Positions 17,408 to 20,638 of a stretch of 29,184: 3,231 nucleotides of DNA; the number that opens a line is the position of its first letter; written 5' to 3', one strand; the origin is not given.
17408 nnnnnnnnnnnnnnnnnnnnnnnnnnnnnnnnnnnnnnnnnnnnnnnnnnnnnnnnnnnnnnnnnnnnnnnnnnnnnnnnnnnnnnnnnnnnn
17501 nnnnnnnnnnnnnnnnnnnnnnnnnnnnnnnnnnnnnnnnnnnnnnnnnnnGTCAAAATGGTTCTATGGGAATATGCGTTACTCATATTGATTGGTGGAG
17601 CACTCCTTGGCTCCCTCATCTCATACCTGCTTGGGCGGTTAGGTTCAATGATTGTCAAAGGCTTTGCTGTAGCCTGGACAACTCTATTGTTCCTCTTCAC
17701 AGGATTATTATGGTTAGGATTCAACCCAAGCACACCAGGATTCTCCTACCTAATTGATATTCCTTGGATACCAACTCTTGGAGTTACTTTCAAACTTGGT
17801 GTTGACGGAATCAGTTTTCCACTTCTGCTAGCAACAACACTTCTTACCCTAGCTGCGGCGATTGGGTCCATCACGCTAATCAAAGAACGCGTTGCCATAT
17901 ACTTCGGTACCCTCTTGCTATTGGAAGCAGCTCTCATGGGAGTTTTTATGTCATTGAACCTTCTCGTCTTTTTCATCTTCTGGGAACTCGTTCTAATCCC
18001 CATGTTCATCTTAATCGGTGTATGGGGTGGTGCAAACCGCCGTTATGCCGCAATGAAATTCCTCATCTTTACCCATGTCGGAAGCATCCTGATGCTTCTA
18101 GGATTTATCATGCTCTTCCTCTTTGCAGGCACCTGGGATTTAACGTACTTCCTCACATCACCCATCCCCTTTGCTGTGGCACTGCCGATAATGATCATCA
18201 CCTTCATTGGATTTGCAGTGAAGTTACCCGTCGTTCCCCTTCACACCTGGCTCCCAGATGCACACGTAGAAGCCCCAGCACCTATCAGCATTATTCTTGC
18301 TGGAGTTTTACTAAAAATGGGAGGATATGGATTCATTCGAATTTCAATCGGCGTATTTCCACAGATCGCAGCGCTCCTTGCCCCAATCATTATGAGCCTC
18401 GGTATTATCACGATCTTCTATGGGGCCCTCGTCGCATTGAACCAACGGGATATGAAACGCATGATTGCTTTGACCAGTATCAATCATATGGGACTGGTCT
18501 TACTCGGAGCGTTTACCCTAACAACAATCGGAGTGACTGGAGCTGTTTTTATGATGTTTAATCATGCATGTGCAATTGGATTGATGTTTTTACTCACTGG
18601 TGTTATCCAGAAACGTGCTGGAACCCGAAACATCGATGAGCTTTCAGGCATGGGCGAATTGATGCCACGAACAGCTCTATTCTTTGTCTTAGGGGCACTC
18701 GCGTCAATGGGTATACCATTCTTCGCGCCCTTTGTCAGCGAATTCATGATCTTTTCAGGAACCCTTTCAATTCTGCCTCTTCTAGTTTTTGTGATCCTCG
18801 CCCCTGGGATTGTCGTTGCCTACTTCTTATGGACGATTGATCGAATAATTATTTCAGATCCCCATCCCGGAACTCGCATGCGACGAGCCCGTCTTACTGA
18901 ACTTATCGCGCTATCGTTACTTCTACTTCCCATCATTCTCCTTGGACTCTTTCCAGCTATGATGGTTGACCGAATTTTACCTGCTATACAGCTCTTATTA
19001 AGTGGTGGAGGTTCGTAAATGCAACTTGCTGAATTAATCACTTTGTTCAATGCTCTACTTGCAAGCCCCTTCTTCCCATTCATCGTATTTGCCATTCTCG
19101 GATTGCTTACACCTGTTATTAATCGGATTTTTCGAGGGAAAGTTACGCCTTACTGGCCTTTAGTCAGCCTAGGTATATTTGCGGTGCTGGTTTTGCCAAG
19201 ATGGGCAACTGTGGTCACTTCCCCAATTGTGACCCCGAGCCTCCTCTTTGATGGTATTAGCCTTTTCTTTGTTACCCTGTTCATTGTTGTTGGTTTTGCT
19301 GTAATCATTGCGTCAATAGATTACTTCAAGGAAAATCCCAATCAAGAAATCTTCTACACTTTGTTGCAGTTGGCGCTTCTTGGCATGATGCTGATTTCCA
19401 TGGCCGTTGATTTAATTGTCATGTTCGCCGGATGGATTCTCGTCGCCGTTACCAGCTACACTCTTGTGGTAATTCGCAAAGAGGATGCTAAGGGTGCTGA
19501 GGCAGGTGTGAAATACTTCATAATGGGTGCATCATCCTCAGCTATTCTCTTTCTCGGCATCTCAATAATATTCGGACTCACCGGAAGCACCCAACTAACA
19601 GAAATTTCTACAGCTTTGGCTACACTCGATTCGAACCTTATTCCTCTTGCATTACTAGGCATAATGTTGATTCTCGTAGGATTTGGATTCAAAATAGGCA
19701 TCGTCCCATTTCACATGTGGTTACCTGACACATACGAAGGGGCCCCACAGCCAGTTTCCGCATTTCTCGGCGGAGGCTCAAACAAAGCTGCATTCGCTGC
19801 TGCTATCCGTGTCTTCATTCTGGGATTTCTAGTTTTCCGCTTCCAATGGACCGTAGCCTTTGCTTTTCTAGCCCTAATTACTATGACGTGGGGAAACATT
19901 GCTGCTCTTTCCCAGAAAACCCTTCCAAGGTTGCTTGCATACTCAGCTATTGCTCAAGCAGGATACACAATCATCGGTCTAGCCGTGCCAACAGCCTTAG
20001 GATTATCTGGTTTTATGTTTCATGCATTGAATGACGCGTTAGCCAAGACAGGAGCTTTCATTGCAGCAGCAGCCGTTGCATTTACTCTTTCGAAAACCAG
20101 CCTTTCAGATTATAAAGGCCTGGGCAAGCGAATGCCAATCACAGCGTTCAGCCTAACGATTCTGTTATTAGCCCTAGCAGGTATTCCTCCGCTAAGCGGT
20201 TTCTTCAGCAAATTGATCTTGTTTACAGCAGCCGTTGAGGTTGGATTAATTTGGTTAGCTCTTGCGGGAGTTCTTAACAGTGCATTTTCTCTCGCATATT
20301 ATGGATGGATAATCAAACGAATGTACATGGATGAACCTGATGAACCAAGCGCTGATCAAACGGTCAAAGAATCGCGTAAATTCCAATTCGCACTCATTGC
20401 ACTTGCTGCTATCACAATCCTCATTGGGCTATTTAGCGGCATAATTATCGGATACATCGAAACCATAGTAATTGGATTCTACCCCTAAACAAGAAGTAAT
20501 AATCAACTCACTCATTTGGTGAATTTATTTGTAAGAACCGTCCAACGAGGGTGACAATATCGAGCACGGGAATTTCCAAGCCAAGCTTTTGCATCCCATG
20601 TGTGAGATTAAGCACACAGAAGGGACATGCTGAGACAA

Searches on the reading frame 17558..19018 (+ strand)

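Call 3: search_protein_families(library=pfam, proteins=[window:17558-19018:+])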
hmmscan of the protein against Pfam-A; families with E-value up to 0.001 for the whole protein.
window:17558-19018:+ (486 aa): 1 family
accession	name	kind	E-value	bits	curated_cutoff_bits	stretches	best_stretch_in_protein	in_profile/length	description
PF00361.26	Proton_antipo_M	-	1.6e-69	234.8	21.5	1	132-413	1-286/294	NADH:quinone oxidoreductase/Mrp antiporter, TM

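Call 4: search_protein_families(library=ncbifam, proteins=[window:17558-19018:+])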
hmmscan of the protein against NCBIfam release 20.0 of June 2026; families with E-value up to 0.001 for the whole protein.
window:17558-19018:+ (486 aa): 72 families (the best 25 are shown)
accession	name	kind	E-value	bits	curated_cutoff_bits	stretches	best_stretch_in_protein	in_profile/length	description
TIGR01972.1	NDH_I_M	subfamily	2.8e-137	458.3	263.8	1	11-482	4-484/486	NADH-quinone oxidoreductase subunit M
NF004499.0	PRK05846.1-3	equivalog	6.8e-110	368.1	585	1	33-481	35-485/502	NADH-quinone oxidoreductase subunit M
NF005060.0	PRK06473.1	equivalog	2.1e-104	350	747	1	14-482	8-483/500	NADH-quinone oxidoreductase subunit M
NF004501.0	PRK05846.1-5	subfamily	2.6e-103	346.4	598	1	31-481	31-484/492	NADH-quinone oxidoreductase subunit M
NF009212.0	PRK12561.1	subfamily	8.5e-102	341.5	645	1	16-471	17-486/531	NAD(P)H-quinone oxidoreductase subunit 4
NF004500.0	PRK05846.1-4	equivalog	1.5e-99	334.1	550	1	10-480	9-502/525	NADH-quinone oxidoreductase subunit M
NF004505.0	PRK05846.2-5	equivalog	2.9e-96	323.2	700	1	5-480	2-481/508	NADH-quinone oxidoreductase subunit M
NF005611.0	PRK07363.1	equivalog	3.4e-96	322.8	764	1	17-479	11-480/501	NADH-quinone oxidoreductase subunit M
NF004506.0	PRK05846.2-6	equivalog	2.4e-93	314.1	789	1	36-471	40-480/493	NADH-quinone oxidoreductase subunit M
NF004498.0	PRK05846.1-1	equivalog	2.2e-85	287.4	614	1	9-476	4-492/509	NADH-quinone oxidoreductase subunit M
NF002713.0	PRK02546.1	subfamily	3e-85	286.7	827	1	31-478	35-496/533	NAD(P)H-quinone oxidoreductase subunit 4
NF004504.0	PRK05846.2-3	equivalog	6.7e-74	249.7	785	1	18-474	21-487/499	NADH-quinone oxidoreductase subunit M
NF004502.0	PRK05846.2-1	equivalog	2.5e-71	241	791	1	75-473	83-490/500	NADH-quinone oxidoreductase subunit M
NF004503.0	PRK05846.2-2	subfamily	3.5e-64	217.8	720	1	8-472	4-481/490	NADH-quinone oxidoreductase subunit M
NF006419.0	PRK08668.1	equivalog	4.5e-55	187.6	617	1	7-473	3-474/613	NADH dehydrogenase subunit M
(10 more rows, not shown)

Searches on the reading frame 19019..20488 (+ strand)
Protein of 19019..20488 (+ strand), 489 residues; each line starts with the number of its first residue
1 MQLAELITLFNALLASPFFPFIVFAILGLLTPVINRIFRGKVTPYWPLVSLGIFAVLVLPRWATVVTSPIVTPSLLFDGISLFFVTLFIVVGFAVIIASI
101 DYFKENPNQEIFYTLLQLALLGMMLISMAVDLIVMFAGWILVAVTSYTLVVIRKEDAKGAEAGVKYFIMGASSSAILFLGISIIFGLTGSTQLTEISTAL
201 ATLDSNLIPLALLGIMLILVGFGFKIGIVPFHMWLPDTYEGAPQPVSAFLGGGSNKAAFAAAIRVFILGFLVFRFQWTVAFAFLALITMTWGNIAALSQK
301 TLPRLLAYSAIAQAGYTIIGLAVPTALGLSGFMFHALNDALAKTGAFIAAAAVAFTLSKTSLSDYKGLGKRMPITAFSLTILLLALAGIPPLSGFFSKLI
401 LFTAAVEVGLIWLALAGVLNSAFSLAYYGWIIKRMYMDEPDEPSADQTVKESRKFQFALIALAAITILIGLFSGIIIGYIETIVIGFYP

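Call 3: search_protein_families(library=pfam, proteins=[window:19019-20488:+])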
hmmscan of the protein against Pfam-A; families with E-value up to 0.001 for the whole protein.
window:19019-20488:+ (489 aa): 2 families
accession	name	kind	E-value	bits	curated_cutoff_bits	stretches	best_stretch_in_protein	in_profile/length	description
PF00361.26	Proton_antipo_M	-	1.9e-66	224.7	21.5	1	129-424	1-294/294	NADH:quinone oxidoreductase/Mrp antiporter, TM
PF00662.26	Proton_antipo_N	-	0.00051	20.3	24.5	1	71-113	9-51/51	NADH-Ubiquinone oxidoreductase (complex I), chain 5 N-terminus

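Call 4: search_protein_families(library=ncbifam, proteins=[window:19019-20488:+])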
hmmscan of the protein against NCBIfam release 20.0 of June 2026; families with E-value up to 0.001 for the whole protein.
window:19019-20488:+ (489 aa): 73 families (the best 25 are shown)
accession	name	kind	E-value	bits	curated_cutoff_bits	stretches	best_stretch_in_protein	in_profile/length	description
TIGR01770.1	NDH_I_N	subfamily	4.7e-100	335.8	332.6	1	18-476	4-471/472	NADH-quinone oxidoreductase subunit NuoN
NF004442.0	PRK05777.1-5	equivalog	8.4e-89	298.8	523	1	22-479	18-473/483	NADH-quinone oxidoreductase subunit NuoN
NF004440.0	PRK05777.1-3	equivalog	1e-88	298.4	519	1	18-473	11-462/477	NADH-quinone oxidoreductase subunit NuoN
NF004445.0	PRK05777.2-3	equivalog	1.4e-87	294.6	408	1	10-483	7-473/475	NADH-quinone oxidoreductase subunit NuoN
NF002701.0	PRK02504.1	equivalog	7.4e-87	291.9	569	1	22-483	22-477/513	NAD(P)H-quinone oxidoreductase subunit N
NF004441.0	PRK05777.1-4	equivalog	1.3e-83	281.4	477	1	108-481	143-517/524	NADH-quinone oxidoreductase subunit NuoN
NF004446.0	PRK05777.2-4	equivalog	1.3e-70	238.9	590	1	44-482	44-493/502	NADH-quinone oxidoreductase subunit NuoN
NF004443.0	PRK05777.2-1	equivalog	3.3e-64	217.9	626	1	62-472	59-480/506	NADH-quinone oxidoreductase subunit NuoN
NF006419.0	PRK08668.1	equivalog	4.6e-64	217.3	617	1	70-484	61-478/613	NADH dehydrogenase subunit M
NF004444.0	PRK05777.2-2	equivalog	1.1e-61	209.5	496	1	16-484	15-491/496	NADH-quinone oxidoreductase subunit NuoN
NF004439.0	PRK05777.1-1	equivalog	2.2e-61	208.3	531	1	52-479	44-477/485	NADH-quinone oxidoreductase subunit NuoN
NF006240.0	PRK08376.1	subfamily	1.8e-58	198.8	662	1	77-479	88-498/521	putative monovalent cation/H+ antiporter subunit D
NF006241.0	PRK08377.1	equivalog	2.5e-57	195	645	1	72-476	71-466/494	NADH dehydrogenase subunit N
NF009306.0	PRK12663.1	equivalog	1.4e-52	179.2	542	1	75-480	73-474/498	Na+/H+ antiporter subunit D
NF005818.0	PRK07691.1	equivalog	2.7e-51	175.1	586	1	74-484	72-480/496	Na+/H+ antiporter subunit D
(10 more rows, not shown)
